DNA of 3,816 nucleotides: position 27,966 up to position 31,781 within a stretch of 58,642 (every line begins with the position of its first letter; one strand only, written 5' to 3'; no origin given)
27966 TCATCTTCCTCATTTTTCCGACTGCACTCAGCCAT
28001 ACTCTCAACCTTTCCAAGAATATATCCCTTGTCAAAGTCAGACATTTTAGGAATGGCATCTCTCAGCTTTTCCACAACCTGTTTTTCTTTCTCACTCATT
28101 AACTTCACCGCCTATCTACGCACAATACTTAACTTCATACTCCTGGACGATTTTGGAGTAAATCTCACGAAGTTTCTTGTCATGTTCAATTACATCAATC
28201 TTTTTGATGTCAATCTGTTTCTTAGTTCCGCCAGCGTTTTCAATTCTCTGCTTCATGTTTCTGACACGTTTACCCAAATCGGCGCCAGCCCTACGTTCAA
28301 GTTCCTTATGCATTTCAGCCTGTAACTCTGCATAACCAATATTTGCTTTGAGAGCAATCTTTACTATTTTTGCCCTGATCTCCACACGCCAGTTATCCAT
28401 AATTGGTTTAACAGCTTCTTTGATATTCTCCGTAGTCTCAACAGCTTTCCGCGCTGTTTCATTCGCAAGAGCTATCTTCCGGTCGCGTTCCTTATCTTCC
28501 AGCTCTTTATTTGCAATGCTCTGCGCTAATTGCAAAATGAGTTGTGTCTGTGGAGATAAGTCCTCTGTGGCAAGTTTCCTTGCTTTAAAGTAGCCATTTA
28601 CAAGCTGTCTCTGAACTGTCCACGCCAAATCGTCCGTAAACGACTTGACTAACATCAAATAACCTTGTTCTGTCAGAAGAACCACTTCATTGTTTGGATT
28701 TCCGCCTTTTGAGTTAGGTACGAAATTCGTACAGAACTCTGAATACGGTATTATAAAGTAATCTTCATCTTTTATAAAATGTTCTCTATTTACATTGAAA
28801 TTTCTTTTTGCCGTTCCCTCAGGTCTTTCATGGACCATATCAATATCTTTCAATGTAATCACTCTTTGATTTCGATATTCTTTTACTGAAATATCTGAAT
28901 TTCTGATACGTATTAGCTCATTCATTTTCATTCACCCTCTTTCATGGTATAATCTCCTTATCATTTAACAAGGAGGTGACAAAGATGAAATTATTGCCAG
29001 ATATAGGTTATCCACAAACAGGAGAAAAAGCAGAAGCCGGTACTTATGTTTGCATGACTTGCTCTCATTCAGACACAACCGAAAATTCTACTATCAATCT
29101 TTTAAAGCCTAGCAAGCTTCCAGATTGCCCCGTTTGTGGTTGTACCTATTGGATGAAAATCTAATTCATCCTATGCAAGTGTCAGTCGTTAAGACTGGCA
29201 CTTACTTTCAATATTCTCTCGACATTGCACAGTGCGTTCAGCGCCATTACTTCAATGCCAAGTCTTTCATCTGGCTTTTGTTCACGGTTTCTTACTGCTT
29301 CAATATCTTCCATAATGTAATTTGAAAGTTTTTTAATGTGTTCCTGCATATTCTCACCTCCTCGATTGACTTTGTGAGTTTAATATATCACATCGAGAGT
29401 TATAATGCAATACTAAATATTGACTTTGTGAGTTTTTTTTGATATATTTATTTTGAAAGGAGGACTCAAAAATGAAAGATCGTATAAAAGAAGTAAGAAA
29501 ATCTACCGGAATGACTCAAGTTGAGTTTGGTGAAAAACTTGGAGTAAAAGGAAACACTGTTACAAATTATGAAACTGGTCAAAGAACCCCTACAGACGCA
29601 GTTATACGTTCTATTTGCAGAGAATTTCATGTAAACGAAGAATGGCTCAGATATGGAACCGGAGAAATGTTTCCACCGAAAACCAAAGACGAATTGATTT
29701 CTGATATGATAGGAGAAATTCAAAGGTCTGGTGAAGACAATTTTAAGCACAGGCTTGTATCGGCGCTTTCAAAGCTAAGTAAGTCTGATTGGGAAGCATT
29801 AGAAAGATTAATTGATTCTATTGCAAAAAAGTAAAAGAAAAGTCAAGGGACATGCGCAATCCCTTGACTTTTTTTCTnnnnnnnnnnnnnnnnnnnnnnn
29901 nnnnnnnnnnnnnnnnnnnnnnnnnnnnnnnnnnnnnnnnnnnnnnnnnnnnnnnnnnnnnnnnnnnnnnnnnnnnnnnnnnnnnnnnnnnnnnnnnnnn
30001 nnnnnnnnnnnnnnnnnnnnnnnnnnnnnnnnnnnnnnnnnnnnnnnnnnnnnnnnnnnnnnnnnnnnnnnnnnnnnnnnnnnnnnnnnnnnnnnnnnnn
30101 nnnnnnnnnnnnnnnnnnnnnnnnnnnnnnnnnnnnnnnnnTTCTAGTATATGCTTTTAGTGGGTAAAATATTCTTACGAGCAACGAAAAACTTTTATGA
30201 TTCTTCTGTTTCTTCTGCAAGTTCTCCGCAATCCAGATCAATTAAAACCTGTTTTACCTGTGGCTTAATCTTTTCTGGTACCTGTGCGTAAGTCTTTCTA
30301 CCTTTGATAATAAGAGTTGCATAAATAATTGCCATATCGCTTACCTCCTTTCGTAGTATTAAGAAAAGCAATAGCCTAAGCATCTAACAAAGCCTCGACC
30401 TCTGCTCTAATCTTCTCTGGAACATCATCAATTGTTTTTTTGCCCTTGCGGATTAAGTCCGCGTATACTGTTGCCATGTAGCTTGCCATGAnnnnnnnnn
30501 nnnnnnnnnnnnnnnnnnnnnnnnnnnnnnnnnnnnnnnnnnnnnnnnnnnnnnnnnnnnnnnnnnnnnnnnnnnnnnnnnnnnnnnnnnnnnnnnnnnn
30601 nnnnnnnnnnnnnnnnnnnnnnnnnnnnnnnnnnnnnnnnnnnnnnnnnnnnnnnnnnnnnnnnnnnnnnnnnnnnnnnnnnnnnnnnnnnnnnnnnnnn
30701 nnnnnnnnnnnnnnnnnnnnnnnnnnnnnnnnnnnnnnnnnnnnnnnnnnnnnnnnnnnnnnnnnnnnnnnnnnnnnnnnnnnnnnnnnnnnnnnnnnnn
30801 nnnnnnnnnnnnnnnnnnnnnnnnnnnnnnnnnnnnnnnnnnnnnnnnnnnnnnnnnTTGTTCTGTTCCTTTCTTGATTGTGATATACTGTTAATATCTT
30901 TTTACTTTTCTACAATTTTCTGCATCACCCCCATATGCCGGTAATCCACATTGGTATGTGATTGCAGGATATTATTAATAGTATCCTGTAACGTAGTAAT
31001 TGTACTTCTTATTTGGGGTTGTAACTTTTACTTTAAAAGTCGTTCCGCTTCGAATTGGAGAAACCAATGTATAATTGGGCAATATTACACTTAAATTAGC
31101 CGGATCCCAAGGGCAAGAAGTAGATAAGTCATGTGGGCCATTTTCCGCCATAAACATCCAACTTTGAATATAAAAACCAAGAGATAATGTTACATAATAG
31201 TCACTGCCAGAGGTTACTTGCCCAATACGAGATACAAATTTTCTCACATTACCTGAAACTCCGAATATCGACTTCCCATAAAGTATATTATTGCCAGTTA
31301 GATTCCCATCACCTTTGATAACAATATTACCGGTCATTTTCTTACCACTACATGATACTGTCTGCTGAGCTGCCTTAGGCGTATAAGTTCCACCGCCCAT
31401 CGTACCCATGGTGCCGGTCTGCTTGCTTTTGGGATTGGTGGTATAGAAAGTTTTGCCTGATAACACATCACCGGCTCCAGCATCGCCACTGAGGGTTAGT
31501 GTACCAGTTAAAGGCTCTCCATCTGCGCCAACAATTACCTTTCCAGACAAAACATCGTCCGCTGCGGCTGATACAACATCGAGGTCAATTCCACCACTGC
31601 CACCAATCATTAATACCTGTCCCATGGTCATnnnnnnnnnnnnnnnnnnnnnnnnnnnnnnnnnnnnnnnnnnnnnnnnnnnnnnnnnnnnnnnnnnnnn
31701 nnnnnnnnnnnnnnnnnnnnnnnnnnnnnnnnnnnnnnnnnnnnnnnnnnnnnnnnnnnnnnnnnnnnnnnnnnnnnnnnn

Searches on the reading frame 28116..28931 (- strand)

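Call 12: search_protein_families(library=phrogs, proteins=[window:28116-28931:-], max_evalue=0.001)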
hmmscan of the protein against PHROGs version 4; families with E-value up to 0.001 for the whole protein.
window:28116-28931:- (271 aa): 10 families
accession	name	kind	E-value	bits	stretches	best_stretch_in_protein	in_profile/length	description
phrog_4608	-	transcription regulation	1.5e-47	163.5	1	3-195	1-196/268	anti-repressor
phrog_1726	-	transcription regulation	1.3e-28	101.6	1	9-162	3-164/264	anti-repressor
phrog_7755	-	transcription regulation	2.6e-28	100.2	1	6-119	116-230/282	anti-repressor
phrog_373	-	transcription regulation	4.6e-27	96.3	1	2-270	75-338/373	anti-repressor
phrog_1760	-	transcription regulation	2.2e-21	77.6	1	13-146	9-147/232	anti-repressor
phrog_4792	-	transcription regulation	3.4e-07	31.2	1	7-123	8-128/268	anti-repressor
phrog_29672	-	unknown function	2e-06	28.7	1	203-270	5-73/81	-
phrog_2379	-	transcription regulation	0.00012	22.9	1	19-131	15-133/187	anti-repressor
phrog_2657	-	transcription regulation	0.00015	22.2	1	2-122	1-115/243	transcriptional regulator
phrog_17477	-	transcription regulation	0.00054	20.9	1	201-268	72-140/147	anti-repressor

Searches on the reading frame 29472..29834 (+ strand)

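Call 66: search_protein_families(library=ncbifam, proteins=[window:29472-29834:+], max_evalue=0.01)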
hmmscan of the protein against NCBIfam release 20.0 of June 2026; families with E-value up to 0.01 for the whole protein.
window:29472-29834:+ (120 aa): 12 families
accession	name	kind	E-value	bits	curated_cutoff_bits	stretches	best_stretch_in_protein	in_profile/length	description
NF041951.1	phage_RstR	subfamily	3.9e-13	49.6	80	1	2-60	4-62/108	RstR family transcriptional repressor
TIGR03830.1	CxxCG_CxxCG_HTH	subfamily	1.3e-08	34.7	61.8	1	3-46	68-111/127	type II TA system antitoxin MqsA family protein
NF047948.1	male_kill_WMK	equivalog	1.9e-07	30.8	300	1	3-108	165-267/300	WO male-killing family protein Wmk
TIGR00270.2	TIGR00270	equivalog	1.2e-06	28.4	110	1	2-54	77-129/159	multiprotein bridging factor aMBF1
NF041575.1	antitoxPezA_Strep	equivalog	1.7e-06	28.1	290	1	3-55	4-56/158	type II toxin-antitoxin system antitoxin PezA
TIGR03070.1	couple_hipB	subfamily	1.9e-05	24.5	71.65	1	5-41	7-43/58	type II toxin-antitoxin system Y4mF family antitoxin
NF007257.0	PRK09706.1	subfamily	2e-05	24.4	101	1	2-72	7-77/135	transcriptional repressor DicA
NF052239.1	antitox_spr1629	equivalog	0.00011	21.5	335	1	4-60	6-62/377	spr1629 family repressor/antitoxin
NF007271.0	PRK09726.1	equivalog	0.00045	20.2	79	1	4-36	16-48/88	type II toxin-antitoxin system antitoxin HipB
NF007481.0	PRK10072.1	equivalog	0.001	19.5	110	1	5-45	38-78/96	HTH-type transcriptional regulator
TIGR02612.1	mob_myst_A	hypoth_equivalog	0.0036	17.2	122.6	1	5-35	30-60/150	mobile mystery protein A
NF041265.1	NadS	equivalog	0.0056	16.9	60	1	5-42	35-72/94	NadS family protein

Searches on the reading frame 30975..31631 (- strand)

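Call 12: search_protein_families(library=phrogs, proteins=[window:30975-31631:-], max_evalue=0.001)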
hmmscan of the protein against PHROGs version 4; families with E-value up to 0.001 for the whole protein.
window:30975-31631:- (218 aa): 1 family
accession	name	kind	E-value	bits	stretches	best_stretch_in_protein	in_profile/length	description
phrog_13589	-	unknown function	2.1e-09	36.9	1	6-79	740-816/1042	-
